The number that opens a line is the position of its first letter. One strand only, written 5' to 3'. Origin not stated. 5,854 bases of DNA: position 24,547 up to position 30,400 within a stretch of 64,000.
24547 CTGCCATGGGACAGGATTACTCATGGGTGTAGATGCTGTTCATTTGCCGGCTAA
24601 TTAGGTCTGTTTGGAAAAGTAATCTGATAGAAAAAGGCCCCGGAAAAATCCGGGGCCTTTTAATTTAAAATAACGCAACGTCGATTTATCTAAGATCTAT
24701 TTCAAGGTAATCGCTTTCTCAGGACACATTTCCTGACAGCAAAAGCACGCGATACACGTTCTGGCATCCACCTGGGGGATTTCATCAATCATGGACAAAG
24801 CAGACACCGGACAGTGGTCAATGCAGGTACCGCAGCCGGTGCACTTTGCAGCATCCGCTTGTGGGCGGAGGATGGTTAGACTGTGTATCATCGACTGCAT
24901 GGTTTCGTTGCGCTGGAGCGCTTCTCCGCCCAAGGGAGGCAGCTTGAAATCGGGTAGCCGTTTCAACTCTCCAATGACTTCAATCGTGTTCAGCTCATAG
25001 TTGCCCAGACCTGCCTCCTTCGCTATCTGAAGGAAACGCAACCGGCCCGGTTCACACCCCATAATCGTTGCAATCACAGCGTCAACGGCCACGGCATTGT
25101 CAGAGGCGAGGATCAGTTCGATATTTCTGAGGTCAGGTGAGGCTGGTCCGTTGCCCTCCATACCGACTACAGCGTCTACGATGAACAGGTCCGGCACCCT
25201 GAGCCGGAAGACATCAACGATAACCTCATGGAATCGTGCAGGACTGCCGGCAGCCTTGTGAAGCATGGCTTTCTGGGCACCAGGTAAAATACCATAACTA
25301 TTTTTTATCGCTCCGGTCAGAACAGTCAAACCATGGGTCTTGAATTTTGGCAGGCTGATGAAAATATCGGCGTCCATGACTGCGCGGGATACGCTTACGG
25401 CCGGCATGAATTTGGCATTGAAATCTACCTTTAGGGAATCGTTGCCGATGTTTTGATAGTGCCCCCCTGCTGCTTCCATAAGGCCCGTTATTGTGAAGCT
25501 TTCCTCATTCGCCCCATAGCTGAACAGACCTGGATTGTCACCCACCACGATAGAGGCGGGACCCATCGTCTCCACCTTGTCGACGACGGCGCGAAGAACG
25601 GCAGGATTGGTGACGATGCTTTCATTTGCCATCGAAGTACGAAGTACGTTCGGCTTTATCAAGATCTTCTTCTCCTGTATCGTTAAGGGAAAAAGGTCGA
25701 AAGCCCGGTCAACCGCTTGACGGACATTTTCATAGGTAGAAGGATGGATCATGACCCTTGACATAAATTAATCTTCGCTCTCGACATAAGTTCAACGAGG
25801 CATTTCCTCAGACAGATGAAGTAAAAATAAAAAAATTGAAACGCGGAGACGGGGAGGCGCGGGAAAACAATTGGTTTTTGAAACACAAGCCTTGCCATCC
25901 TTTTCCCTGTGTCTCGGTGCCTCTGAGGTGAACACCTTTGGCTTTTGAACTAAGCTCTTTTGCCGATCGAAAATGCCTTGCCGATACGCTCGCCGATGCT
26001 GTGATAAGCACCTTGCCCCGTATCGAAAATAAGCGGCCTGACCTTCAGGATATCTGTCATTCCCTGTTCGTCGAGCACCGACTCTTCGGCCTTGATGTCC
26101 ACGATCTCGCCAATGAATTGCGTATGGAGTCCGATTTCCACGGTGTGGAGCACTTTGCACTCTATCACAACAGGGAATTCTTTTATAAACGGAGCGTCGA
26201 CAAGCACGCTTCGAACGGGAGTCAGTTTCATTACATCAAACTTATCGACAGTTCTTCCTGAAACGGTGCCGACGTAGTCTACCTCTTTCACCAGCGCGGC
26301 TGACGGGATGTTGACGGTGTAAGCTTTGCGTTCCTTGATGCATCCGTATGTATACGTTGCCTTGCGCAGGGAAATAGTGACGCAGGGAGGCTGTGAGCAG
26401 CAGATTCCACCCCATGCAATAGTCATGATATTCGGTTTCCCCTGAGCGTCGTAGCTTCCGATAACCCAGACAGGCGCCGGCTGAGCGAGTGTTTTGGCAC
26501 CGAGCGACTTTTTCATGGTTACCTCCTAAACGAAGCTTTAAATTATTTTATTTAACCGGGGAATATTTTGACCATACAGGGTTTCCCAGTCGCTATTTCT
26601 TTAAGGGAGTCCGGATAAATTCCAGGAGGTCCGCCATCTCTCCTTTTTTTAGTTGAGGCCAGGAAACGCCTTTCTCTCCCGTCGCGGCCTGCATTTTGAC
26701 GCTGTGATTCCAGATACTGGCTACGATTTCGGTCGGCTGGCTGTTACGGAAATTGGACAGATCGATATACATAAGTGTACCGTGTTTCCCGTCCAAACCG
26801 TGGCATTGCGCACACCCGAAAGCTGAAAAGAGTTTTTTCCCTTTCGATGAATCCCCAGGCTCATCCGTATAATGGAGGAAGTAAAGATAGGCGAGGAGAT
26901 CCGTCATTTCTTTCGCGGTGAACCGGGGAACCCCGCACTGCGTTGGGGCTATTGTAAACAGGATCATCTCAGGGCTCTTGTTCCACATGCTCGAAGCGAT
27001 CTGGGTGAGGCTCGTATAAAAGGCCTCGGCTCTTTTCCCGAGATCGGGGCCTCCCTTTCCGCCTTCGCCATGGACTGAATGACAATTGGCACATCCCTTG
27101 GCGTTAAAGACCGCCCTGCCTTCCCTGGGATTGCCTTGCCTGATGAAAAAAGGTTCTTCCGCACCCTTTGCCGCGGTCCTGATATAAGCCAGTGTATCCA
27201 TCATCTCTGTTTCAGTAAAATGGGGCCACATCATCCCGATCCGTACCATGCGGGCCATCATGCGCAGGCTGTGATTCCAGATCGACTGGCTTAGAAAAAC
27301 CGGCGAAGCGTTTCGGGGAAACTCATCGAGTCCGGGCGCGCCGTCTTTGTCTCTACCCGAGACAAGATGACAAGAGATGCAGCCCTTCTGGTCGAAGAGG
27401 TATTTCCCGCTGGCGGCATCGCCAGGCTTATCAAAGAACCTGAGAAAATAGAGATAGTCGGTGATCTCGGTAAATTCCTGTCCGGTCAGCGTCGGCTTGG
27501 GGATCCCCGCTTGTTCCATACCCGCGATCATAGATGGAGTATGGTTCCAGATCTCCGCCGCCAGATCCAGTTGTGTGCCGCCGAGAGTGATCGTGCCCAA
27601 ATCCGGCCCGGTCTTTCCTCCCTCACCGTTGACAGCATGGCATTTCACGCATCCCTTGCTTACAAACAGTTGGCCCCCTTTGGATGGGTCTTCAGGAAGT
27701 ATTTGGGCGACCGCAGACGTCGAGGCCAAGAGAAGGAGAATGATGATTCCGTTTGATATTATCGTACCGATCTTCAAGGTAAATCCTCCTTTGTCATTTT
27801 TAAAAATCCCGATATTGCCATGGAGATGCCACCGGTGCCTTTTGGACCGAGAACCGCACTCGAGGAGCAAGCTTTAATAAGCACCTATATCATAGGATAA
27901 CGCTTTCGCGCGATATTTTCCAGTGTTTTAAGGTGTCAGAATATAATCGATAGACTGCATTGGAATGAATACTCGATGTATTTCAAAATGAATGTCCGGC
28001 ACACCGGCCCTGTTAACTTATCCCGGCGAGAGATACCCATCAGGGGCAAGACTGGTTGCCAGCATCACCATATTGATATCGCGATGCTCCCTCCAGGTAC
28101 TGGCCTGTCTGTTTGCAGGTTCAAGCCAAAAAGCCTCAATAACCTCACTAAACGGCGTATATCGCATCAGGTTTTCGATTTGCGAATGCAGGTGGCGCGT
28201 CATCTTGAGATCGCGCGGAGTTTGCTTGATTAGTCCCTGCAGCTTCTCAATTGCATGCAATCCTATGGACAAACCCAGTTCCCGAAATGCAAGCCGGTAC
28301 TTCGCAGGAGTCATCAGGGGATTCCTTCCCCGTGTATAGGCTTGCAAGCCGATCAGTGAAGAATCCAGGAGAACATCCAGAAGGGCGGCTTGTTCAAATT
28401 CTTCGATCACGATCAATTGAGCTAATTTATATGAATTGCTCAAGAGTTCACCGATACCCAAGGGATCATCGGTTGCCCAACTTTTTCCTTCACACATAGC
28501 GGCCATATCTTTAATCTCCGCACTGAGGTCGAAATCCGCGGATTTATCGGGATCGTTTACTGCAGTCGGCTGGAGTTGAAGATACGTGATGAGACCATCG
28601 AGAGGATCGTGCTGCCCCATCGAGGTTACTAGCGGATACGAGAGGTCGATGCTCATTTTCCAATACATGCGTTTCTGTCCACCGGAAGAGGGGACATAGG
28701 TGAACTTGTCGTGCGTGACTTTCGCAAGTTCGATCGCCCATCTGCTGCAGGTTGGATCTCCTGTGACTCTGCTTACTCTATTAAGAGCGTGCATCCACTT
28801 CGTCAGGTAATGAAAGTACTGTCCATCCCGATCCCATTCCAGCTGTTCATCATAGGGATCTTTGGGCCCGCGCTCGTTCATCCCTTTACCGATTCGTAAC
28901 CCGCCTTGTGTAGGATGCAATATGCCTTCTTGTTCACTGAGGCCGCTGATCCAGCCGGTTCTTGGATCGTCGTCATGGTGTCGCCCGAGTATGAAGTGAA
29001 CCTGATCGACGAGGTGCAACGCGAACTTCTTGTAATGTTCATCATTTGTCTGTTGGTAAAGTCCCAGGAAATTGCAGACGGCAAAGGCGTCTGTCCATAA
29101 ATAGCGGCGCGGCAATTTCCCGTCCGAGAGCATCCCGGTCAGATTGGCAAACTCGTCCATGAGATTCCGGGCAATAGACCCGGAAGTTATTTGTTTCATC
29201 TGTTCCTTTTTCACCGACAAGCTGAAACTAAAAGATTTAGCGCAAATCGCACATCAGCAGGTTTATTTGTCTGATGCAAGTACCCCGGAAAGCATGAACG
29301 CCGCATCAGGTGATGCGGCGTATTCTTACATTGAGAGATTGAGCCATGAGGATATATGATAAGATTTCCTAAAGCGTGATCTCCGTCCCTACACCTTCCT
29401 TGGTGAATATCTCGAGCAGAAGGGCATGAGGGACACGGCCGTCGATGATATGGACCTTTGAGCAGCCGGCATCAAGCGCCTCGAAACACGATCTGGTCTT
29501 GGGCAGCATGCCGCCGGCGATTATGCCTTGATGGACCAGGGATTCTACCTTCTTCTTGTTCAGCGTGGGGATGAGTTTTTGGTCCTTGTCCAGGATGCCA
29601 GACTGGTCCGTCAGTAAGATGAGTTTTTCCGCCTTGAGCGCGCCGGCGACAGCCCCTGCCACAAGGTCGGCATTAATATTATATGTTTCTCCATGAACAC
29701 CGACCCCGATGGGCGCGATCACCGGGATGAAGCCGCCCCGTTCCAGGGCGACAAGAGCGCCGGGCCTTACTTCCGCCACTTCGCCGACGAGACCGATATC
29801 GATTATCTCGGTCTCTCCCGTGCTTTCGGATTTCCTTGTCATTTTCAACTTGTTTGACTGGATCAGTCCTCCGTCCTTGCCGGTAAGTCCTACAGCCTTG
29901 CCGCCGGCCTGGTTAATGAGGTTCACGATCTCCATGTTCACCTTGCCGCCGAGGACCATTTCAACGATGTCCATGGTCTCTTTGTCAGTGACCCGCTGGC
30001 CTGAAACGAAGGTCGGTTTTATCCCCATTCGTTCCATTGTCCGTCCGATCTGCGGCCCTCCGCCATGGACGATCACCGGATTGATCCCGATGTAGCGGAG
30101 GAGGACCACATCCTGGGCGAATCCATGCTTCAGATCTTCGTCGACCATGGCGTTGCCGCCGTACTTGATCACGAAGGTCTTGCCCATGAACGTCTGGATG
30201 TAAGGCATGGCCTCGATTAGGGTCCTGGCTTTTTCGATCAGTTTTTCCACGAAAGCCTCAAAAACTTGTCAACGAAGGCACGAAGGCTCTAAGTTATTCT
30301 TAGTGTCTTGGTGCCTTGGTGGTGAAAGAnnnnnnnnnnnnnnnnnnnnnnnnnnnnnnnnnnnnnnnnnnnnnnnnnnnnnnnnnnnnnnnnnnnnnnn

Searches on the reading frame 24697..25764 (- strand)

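Call 48: search_protein_families(library=pfam, proteins=[window:24697-25764:-], max_evalue=0.001)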
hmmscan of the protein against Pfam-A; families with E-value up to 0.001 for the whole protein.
window:24697-25764:- (355 aa): 9 families
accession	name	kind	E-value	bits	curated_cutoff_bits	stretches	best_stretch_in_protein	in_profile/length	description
PF04015.17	DUF362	-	1.3e-48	166.2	24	1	34-232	1-199/200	Domain of unknown function (DUF362)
PF13237.11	Fer4_10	-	4.5e-08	33.4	25.5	1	302-348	3-53/53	4Fe-4S dicluster domain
PF00037.32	Fer4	-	5.3e-08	32.8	21.1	1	304-323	4-23/24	4Fe-4S binding domain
PF12838.12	Fer4_7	-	1.2e-06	29.3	27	1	307-351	1-52/52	4Fe-4S dicluster domain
PF12797.12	Fer4_2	-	1.2e-06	28.5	24.5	1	301-320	3-22/22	4Fe-4S binding domain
PF14697.11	Fer4_21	-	3.4e-05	24.3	35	1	304-354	4-59/59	4Fe-4S dicluster domain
PF12837.12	Fer4_6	-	3.6e-05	23.9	25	1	301-323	2-24/24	4Fe-4S binding domain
PF17179.9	Fer4_22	-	0.00016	22.9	27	1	285-321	58-94/95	4Fe-4S dicluster domain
PF13187.11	Fer4_9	-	0.00025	21.4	27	0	300-322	34-51/52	4Fe-4S dicluster domain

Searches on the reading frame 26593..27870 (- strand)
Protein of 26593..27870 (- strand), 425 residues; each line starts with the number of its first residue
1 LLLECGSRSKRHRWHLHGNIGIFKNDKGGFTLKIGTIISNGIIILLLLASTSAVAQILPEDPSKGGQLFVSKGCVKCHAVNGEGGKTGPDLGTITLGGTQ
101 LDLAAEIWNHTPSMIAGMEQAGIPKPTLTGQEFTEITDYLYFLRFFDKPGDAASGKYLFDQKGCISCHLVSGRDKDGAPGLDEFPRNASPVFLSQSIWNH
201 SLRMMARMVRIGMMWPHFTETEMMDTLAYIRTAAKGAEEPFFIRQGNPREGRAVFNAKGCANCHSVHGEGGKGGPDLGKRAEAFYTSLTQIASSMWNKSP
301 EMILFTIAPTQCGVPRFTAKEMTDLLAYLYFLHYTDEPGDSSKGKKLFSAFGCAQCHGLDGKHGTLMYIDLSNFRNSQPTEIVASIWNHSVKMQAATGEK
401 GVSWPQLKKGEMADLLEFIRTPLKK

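Call 48: search_protein_families(library=pfam, proteins=[window:26593-27870:-], max_evalue=0.001)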
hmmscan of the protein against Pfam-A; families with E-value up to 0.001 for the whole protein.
window:26593-27870:- (425 aa): 3 families
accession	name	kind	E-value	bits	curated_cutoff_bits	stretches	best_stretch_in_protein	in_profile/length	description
PF00034.26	Cytochrom_C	-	1.8e-37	128.9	21.3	4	342-421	2-88/90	Cytochrome c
PF13442.11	Cytochrome_CBB3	-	4.8e-20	72.1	27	1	247-297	2-50/68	Cytochrome C oxidase, cbb3-type, subunit III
PF09699.15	Paired_CXXCH_1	-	9.8e-05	22.4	20.6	0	255-271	4-20/41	Doubled CXXCH motif (Paired_CXXCH_1)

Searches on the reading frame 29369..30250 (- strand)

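Call 48: search_protein_families(library=pfam, proteins=[window:29369-30250:-], max_evalue=0.001)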
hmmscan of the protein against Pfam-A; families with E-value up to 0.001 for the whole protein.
window:29369-30250:- (293 aa): 1 family
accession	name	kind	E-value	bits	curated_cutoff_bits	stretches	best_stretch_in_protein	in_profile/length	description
PF00696.33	AA_kinase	-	9.9e-46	156.8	24.9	1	24-270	1-234/234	Amino acid kinase family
